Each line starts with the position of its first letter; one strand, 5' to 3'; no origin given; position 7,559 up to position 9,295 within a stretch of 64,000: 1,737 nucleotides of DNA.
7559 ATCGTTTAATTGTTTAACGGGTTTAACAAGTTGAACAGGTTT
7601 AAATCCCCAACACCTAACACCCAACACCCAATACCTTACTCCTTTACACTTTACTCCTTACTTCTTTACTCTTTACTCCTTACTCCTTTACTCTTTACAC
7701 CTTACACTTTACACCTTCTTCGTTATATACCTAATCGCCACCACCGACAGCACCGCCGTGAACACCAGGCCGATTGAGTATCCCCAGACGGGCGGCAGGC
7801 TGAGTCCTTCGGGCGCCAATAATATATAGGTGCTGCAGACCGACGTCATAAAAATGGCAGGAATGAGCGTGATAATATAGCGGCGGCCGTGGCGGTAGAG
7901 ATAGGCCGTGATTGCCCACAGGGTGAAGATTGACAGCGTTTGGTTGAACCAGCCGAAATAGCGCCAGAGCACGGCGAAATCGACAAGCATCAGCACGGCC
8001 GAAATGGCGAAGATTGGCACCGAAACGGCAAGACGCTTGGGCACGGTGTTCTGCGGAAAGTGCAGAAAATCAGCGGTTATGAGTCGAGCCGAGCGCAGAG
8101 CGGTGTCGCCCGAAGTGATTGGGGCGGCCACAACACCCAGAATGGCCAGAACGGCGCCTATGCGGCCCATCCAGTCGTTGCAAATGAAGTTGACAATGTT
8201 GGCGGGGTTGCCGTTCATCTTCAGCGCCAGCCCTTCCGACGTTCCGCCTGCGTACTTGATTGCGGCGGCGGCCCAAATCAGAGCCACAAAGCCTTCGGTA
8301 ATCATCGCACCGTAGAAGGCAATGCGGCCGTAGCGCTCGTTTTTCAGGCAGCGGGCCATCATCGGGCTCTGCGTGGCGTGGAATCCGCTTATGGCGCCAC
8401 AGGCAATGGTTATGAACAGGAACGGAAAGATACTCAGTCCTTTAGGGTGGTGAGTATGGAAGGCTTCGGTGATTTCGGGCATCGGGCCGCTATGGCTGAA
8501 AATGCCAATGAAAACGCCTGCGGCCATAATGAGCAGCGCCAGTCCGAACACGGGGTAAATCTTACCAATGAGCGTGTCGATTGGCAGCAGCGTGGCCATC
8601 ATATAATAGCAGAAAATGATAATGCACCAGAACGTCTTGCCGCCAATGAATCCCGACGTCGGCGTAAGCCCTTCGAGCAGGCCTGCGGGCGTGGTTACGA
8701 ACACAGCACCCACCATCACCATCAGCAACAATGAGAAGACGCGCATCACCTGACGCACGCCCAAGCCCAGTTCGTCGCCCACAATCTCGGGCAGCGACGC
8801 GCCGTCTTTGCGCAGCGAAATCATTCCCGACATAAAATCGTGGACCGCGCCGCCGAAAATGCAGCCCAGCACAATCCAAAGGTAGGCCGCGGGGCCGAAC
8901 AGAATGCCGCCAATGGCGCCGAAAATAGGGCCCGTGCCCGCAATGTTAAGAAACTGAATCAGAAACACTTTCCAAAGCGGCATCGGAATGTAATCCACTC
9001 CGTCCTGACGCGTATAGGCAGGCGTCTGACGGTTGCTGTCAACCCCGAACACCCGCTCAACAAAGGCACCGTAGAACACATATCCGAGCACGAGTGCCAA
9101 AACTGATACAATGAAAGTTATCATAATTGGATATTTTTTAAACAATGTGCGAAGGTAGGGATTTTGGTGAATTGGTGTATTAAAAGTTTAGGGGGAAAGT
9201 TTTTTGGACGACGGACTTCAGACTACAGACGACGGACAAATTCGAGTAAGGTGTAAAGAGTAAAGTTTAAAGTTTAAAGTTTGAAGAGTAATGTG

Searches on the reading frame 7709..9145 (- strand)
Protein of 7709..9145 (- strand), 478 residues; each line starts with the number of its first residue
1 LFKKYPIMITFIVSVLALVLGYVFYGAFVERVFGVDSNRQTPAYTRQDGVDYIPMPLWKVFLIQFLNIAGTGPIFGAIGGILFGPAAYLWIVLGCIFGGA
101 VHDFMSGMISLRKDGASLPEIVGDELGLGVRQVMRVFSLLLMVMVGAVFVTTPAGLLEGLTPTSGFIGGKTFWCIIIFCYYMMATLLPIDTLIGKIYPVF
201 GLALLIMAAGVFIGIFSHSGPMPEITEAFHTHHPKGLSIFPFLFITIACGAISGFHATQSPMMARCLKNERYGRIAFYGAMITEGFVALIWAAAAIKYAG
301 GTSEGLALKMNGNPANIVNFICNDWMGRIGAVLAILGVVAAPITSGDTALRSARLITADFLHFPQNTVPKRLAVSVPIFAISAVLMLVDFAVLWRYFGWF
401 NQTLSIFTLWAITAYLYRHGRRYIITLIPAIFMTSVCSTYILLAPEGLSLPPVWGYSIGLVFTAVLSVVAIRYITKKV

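Call 51: search_protein_families(library=pfam, proteins=[window:7709-9145:-], max_evalue=0.001)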
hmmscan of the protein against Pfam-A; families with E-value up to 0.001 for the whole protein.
window:7709-9145:- (478 aa): 1 family
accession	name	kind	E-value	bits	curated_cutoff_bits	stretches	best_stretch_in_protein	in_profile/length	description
PF02554.20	CstA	-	1.4e-62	212.6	27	3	9-152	4-149/560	Carbon starvation protein CstA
